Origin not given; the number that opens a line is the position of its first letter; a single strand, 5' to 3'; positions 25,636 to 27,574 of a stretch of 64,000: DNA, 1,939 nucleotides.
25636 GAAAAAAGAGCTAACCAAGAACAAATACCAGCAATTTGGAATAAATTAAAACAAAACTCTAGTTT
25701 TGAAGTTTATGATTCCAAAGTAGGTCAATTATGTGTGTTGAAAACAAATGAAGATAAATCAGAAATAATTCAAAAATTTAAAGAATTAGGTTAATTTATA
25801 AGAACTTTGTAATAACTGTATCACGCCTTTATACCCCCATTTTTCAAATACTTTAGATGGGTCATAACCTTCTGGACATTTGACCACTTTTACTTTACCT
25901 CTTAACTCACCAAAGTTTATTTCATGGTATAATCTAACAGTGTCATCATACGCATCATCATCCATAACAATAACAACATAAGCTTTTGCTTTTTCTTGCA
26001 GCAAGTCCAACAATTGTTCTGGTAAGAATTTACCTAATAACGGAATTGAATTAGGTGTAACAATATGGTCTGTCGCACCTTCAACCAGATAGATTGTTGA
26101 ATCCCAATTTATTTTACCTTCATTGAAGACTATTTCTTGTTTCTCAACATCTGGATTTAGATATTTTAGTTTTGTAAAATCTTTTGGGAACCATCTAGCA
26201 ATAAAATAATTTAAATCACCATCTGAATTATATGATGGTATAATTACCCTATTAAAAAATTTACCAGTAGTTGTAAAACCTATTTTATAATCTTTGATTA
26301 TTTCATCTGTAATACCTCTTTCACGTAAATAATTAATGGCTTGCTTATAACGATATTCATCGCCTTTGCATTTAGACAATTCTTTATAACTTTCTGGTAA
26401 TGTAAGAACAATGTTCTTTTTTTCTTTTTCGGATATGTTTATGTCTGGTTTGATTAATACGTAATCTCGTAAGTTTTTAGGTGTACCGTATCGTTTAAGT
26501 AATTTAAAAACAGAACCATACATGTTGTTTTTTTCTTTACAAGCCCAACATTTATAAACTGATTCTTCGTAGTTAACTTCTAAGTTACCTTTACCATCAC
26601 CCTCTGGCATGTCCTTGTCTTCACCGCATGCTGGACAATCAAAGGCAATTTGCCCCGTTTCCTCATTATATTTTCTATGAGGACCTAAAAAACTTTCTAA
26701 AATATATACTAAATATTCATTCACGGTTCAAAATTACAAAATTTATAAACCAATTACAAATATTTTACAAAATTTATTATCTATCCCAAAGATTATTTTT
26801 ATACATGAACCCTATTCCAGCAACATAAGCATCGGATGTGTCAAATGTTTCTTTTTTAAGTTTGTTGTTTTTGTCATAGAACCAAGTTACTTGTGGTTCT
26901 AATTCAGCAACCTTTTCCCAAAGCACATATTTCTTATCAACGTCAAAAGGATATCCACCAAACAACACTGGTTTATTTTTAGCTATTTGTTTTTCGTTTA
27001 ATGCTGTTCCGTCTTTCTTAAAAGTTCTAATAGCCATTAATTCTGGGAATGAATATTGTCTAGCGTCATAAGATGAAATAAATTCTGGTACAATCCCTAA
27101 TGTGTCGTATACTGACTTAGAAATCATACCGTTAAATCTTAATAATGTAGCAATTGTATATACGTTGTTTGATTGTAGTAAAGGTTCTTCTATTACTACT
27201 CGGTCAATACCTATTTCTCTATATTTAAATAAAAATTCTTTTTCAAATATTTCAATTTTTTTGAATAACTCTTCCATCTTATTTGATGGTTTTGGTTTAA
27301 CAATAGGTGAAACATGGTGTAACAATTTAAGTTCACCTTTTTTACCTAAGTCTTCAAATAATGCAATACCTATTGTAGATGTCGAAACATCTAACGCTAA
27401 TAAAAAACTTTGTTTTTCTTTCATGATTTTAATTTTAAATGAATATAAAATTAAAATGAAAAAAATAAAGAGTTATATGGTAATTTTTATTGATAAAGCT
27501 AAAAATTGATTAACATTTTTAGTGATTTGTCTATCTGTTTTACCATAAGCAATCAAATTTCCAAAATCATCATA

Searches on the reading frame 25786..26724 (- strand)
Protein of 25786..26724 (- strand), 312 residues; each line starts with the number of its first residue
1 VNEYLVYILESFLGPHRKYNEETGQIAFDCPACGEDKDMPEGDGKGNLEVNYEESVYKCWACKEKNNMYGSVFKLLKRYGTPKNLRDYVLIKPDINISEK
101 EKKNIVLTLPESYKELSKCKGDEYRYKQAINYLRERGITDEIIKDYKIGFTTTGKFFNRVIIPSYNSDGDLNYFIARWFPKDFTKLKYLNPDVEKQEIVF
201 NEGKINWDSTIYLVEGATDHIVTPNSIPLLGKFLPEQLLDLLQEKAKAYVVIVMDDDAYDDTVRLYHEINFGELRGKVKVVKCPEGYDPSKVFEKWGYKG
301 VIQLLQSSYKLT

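Call 69: search_protein_families(library=phrogs, proteins=[window:25786-26724:-], max_evalue=0.001)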
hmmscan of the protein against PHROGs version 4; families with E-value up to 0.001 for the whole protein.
window:25786-26724:- (312 aa): 3 families
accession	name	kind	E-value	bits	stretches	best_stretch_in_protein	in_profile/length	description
phrog_47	-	DNA, RNA and nucleotide metabolism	6.8e-34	118.5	1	13-289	38-318/947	DNA primase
phrog_6444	-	DNA, RNA and nucleotide metabolism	1.5e-11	44.8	2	47-155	49-165/577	DNA primase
phrog_239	-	DNA, RNA and nucleotide metabolism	5.2e-10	39.9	1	25-219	40-204/801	DNA primase/helicase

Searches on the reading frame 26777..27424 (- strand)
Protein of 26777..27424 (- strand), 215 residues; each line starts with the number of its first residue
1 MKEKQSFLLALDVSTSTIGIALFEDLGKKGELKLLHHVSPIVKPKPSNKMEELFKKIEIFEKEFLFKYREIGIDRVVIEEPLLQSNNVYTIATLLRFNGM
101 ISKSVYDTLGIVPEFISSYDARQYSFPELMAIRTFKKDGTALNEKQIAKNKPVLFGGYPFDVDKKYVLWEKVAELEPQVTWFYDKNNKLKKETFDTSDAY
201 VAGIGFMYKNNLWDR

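Call 69: search_protein_families(library=phrogs, proteins=[window:26777-27424:-], max_evalue=0.001)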
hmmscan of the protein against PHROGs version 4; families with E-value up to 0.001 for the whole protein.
window:26777-27424:- (215 aa): 1 family
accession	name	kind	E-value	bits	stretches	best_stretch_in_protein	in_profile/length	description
phrog_159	-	DNA, RNA and nucleotide metabolism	2e-05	24.7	1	4-107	86-185/330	RuvC-like Holliday junction resolvase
